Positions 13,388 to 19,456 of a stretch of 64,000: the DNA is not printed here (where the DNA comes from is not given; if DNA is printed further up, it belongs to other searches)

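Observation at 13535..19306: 1923-aa protein with a papain-like catalytic triad split by about 700 residues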

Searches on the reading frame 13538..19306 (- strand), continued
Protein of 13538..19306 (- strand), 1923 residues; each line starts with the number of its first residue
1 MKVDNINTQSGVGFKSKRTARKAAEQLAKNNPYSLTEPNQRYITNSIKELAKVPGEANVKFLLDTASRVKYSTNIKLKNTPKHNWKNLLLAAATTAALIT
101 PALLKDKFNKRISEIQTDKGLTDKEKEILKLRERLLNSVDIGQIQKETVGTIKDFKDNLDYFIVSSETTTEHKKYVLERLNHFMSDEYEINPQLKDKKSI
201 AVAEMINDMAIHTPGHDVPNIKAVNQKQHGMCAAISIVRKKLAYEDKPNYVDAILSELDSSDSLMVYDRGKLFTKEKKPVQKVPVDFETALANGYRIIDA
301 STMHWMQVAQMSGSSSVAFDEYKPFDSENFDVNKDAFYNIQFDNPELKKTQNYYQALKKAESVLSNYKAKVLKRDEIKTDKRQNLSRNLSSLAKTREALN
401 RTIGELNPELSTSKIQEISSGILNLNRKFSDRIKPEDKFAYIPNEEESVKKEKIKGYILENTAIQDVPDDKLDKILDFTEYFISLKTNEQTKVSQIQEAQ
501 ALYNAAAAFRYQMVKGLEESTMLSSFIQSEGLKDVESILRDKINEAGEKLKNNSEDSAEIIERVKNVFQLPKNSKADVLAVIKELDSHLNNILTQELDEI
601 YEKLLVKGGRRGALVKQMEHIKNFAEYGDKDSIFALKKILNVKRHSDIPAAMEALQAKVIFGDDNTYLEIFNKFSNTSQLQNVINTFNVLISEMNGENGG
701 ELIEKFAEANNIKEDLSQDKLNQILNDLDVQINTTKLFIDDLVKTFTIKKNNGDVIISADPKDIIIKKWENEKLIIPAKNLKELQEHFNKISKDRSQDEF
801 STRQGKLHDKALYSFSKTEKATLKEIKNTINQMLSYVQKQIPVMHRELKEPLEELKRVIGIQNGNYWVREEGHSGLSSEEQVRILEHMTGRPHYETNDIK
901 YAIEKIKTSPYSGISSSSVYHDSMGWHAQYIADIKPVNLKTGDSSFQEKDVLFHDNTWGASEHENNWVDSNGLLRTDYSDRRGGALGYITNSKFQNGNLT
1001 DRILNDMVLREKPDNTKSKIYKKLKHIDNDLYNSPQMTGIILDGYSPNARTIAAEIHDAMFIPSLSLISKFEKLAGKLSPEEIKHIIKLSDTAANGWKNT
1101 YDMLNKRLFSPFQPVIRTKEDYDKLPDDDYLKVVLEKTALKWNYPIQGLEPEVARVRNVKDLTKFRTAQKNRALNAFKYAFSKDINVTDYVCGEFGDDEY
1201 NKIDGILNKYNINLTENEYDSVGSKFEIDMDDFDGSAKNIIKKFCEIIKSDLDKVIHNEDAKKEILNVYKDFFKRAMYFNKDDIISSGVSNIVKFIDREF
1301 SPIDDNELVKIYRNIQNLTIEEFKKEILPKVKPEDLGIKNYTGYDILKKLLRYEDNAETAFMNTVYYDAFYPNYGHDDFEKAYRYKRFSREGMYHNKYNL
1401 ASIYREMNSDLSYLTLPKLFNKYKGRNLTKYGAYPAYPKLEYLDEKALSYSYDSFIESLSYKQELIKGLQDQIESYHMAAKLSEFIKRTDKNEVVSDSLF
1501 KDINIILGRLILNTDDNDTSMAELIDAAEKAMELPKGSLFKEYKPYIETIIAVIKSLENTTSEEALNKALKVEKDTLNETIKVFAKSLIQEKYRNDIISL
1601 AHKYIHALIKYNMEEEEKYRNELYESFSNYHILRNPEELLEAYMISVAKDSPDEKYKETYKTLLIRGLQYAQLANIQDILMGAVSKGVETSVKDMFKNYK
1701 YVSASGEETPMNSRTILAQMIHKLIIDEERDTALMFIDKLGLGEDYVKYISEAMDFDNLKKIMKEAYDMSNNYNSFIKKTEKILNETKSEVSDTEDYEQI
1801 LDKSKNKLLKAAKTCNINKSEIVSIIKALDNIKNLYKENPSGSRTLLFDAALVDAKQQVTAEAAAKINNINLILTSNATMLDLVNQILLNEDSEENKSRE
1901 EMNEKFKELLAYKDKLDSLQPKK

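Call 60: find_related_loci(query=A1, collection=genome_contigs, flank=6000)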
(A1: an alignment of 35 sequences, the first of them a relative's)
Query A1 (1923 aa) in genome_contigs; peptide patterns used: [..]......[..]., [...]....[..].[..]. (x = any residue, [..] = any of these).
169 stretches matched a pattern; 126 encode a relative of the query (tblastn E <= 1e-3); the best 80 are kept; 80 distinct loci.
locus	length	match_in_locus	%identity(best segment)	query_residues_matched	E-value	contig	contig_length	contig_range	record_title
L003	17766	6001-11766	53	1-1923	0e+0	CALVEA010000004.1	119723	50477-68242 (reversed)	MAG: Candidatus Gastranaerophilales bacterium isolate BRZ_CP__bin30 genome assembly, contig: BRZ_CP__NODE_214_length_119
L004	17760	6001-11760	69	1-1920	0e+0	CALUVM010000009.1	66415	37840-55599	MAG: Candidatus Gastranaerophilales bacterium isolate BRZ_RM__bin20 genome assembly, contig: BRZ_RM__NODE_412_length_664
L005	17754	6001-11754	46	1-1920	0e+0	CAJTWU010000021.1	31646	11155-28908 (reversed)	MAG TPA_asm: uncultured Vampirovibrio sp. isolate MGBC118087 genome assembly, contig: MGBC118087.21, whole genome shotgu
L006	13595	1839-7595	45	1-1920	0e+0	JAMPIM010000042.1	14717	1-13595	MAG: Candidatus Gastranaerophilales bacterium isolate NALB_7963_8 Scaffold_#42__SCF_042___14717_bp, whole genome shotgun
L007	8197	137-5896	45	1-1920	0e+0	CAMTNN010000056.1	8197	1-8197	MAG TPA_asm: uncultured cyanobacterium isolate SRR12464014_bin.9_metawrap_v1.3_MAG genome assembly, contig: NODE.2419_le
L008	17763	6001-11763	46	1-1920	0e+0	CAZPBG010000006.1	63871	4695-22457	MAG TPA_asm: uncultured Vampirovibrio sp. isolate SRP313737_co1_272 genome assembly, contig: NODE_758_length_63871_cov_2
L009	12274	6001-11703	43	12-1916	0e+0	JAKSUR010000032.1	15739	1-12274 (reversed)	MAG: bacterium isolate Horse_feces338 MAG338_32, whole genome shotgun sequence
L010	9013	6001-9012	75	1-1002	0e+0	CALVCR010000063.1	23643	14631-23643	MAG: Candidatus Gastranaerophilales bacterium isolate E05__bin324 genome assembly, contig: E05__k127_3425070, whole geno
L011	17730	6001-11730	41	14-1906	0e+0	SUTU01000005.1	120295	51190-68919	MAG: Cyanobacteria bacterium SIG28 NODE_3529_length_120295_cov_6.953948, whole genome shotgun sequence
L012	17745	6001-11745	40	14-1920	0e+0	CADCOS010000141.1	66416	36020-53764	uncultured bacterium isolate RUG14844 genome assembly, contig: RUG14844_asm_141, whole genome shotgun sequence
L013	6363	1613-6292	45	7-1570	0e+0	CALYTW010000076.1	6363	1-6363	MAG: uncultured cyanobacterium isolate SRR7188236_bin.56_metaWRAP_v1.3_MAG genome assembly, contig: ERZ9280836.8746, who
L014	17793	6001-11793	46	1-1923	0e+0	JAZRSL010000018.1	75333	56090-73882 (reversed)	MAG: Candidatus Gastranaerophilaceae bacterium isolate T1900045347_YK20190037.MAGScoT_cleanbin_000009 SGB_6720_k141_2972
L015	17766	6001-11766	45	1-1916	0e+0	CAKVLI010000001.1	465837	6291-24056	MAG: uncultured Candidatus Melainabacteria bacterium isolate REFINED_METABAT215_TOP10_CONTIGS_1500_ASSEMBLY_K77_MERGED__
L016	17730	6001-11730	37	6-1915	0e+0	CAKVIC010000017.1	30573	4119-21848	MAG: uncultured Candidatus Melainabacteria bacterium isolate REFINED_METABAT215_TOP10_CONTIGS_1500_ASSEMBLY_K77_MERGED__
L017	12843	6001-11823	40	1-1920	0e+0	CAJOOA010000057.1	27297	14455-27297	Candidatus Gastranaerophilales bacterium isolate Rumen_Coassembly_mag_1666 genome assembly, contig: k87_10827690, whole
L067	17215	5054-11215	34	13-1923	0e+0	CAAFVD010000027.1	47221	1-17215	TPA_asm: Candidatus Gastranaerophilales bacterium, isolate HGM07924, WGS project CAAFVD010000000 data, contig: SRS475537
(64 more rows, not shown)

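Call 67: search_protein_families(library=padloc, proteins=[window:13538-19306:-], max_evalue=0.01)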
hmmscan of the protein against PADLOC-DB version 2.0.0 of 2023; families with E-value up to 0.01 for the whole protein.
window:13538-19306:- (1923 aa): 0 families
